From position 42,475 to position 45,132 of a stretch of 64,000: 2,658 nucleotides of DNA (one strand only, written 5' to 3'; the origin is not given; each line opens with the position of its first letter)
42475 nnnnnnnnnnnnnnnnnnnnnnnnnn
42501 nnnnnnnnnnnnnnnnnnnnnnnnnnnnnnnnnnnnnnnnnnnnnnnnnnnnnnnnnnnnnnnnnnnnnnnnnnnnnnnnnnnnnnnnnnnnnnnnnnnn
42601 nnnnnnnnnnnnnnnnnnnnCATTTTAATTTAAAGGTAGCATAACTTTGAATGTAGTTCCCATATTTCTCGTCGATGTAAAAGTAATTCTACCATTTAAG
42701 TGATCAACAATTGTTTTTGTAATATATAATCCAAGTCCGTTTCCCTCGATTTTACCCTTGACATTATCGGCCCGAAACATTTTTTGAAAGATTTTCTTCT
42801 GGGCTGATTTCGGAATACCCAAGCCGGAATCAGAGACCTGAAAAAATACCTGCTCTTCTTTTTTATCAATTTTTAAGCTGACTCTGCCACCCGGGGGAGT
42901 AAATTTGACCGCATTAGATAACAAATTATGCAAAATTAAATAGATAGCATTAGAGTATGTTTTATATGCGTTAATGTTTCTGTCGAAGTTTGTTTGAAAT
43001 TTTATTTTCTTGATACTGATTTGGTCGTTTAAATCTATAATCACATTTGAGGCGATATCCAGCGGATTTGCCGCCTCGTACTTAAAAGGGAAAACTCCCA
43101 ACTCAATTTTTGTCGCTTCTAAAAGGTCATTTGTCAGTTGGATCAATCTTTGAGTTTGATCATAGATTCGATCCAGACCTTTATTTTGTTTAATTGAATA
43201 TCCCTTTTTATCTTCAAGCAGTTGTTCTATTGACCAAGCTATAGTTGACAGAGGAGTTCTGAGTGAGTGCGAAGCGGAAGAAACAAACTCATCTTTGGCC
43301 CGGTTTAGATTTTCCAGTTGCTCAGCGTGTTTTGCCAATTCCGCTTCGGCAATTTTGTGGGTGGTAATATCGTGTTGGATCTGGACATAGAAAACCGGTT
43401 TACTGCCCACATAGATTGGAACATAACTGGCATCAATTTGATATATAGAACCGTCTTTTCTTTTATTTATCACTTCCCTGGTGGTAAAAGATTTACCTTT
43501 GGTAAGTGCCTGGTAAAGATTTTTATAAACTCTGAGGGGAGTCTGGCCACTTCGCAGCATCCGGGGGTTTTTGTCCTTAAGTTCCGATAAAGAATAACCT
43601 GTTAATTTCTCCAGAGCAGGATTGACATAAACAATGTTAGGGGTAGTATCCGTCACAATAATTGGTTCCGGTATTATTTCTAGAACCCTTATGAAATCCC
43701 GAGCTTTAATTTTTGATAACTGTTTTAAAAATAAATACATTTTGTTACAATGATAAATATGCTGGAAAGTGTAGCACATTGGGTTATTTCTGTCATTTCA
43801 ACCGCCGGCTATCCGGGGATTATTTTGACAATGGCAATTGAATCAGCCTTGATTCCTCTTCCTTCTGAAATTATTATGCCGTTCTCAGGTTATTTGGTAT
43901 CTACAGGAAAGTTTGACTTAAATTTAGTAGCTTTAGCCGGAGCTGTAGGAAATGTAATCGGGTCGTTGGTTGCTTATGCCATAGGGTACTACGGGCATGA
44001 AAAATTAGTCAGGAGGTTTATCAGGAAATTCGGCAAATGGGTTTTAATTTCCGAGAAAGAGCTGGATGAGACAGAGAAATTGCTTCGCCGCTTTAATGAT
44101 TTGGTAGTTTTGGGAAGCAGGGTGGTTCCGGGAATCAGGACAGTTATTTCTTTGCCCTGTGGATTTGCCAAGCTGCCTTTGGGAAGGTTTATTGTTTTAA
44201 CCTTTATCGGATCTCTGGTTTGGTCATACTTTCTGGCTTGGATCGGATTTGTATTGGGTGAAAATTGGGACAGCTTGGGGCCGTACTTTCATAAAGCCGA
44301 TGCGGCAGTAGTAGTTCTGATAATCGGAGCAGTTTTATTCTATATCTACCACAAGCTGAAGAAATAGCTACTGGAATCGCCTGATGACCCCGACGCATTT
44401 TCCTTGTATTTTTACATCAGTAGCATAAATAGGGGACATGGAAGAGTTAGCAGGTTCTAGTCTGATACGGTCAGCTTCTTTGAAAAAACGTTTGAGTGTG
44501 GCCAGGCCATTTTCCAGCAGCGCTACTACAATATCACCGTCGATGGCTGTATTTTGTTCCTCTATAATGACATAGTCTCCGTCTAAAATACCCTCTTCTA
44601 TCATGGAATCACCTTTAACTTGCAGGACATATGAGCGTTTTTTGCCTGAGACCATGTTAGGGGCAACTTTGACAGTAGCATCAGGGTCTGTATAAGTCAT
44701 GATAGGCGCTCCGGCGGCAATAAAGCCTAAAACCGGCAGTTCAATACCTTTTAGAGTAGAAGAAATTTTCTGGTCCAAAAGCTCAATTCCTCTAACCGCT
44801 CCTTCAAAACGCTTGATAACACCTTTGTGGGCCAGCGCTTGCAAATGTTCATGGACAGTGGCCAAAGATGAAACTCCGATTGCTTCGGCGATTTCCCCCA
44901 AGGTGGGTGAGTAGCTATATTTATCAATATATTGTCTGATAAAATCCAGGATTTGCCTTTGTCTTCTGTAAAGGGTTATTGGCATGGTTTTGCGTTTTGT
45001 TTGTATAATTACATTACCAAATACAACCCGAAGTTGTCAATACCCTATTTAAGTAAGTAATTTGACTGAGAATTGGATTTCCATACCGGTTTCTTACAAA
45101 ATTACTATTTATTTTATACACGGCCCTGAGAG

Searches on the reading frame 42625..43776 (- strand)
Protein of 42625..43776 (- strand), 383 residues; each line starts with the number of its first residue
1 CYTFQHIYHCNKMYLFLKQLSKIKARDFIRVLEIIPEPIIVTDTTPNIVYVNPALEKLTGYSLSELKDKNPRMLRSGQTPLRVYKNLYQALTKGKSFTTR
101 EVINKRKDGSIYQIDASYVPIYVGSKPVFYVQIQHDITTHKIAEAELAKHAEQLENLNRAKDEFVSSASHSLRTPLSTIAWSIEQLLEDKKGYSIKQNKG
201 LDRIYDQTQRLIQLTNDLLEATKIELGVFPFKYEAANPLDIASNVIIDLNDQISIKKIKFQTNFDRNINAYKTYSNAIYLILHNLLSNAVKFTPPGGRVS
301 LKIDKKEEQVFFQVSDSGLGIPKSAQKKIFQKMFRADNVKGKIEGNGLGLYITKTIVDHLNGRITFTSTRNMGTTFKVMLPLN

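Call 18: search_protein_families(library=pfam, proteins=[window:42625-43776:-], max_evalue=0.01)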
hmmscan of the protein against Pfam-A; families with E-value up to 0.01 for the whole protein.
window:42625-43776:- (383 aa): 9 families
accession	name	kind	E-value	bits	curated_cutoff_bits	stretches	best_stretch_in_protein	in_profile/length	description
PF02518.31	HATPase_c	-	3e-26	92.5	26.4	1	276-382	4-109/111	Histidine kinase-, DNA gyrase B-, and HSP90-like ATPase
PF00989.32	PAS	-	3.1e-14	53.4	22.6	1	30-135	5-111/113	PAS fold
PF00512.31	HisKA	-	9.3e-14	51.7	26.9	1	160-226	1-65/66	His Kinase A (phospho-acceptor) domain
PF13426.13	PAS_9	-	8.4e-12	45.7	27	1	36-138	1-102/103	PAS domain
PF08447.18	PAS_3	-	3.9e-11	43.5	25.6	1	48-130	1-85/89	PAS fold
PF13188.13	PAS_8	-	1.4e-07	31.6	21.8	1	30-68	5-43/65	PAS domain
PF08448.16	PAS_4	-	7.5e-07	29.8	23.1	1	34-139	3-107/110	PAS fold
PF13581.12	HATPase_c_2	-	3.1e-06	27.7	27.4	1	277-361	31-113/127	Histidine kinase-like ATPase domain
PF14501.12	HATPase_c_5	-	0.0027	18.1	22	1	277-381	5-102/102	GHKL domain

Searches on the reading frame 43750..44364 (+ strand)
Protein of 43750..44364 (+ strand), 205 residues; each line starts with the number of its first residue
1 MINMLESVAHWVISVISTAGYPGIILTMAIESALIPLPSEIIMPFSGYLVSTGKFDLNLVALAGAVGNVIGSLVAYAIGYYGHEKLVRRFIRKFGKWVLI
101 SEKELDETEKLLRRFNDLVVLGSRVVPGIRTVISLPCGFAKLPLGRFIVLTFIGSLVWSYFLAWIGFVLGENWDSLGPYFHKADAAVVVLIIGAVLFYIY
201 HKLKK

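Call 18: search_protein_families(library=pfam, proteins=[window:43750-44364:+], max_evalue=0.01)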
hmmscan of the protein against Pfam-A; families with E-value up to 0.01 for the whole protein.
window:43750-44364:+ (205 aa): 1 family
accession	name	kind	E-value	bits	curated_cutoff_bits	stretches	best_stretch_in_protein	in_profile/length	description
PF09335.16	VTT_dom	-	2.1e-19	70.6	33.9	1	38-166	2-121/123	VTT domain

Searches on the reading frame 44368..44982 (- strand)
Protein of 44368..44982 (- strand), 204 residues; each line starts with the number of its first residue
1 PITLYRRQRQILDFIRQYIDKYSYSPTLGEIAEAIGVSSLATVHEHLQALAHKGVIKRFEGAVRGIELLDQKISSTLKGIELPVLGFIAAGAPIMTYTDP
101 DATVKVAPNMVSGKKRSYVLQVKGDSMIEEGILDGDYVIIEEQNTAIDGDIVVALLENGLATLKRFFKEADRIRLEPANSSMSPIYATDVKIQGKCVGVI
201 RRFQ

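Call 18: search_protein_families(library=pfam, proteins=[window:44368-44982:-], max_evalue=0.01)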
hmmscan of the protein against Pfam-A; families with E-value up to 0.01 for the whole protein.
window:44368-44982:- (204 aa): 4 families
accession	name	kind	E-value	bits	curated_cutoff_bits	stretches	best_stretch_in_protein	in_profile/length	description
PF00717.28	Peptidase_S24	-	2e-30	105.3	23.3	1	83-197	1-116/116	Peptidase S24-like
PF01726.22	LexA_DNA_bind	-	3.9e-19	68.6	23.7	1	4-65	4-65/65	LexA DNA binding domain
PF09339.16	HTH_IclR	-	0.0013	19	22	1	27-57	20-49/52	IclR helix-turn-helix domain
PF13545.12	HTH_Crp_2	-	0.0091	16.4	27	0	26-70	23-63/70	Crp-like helix-turn-helix domain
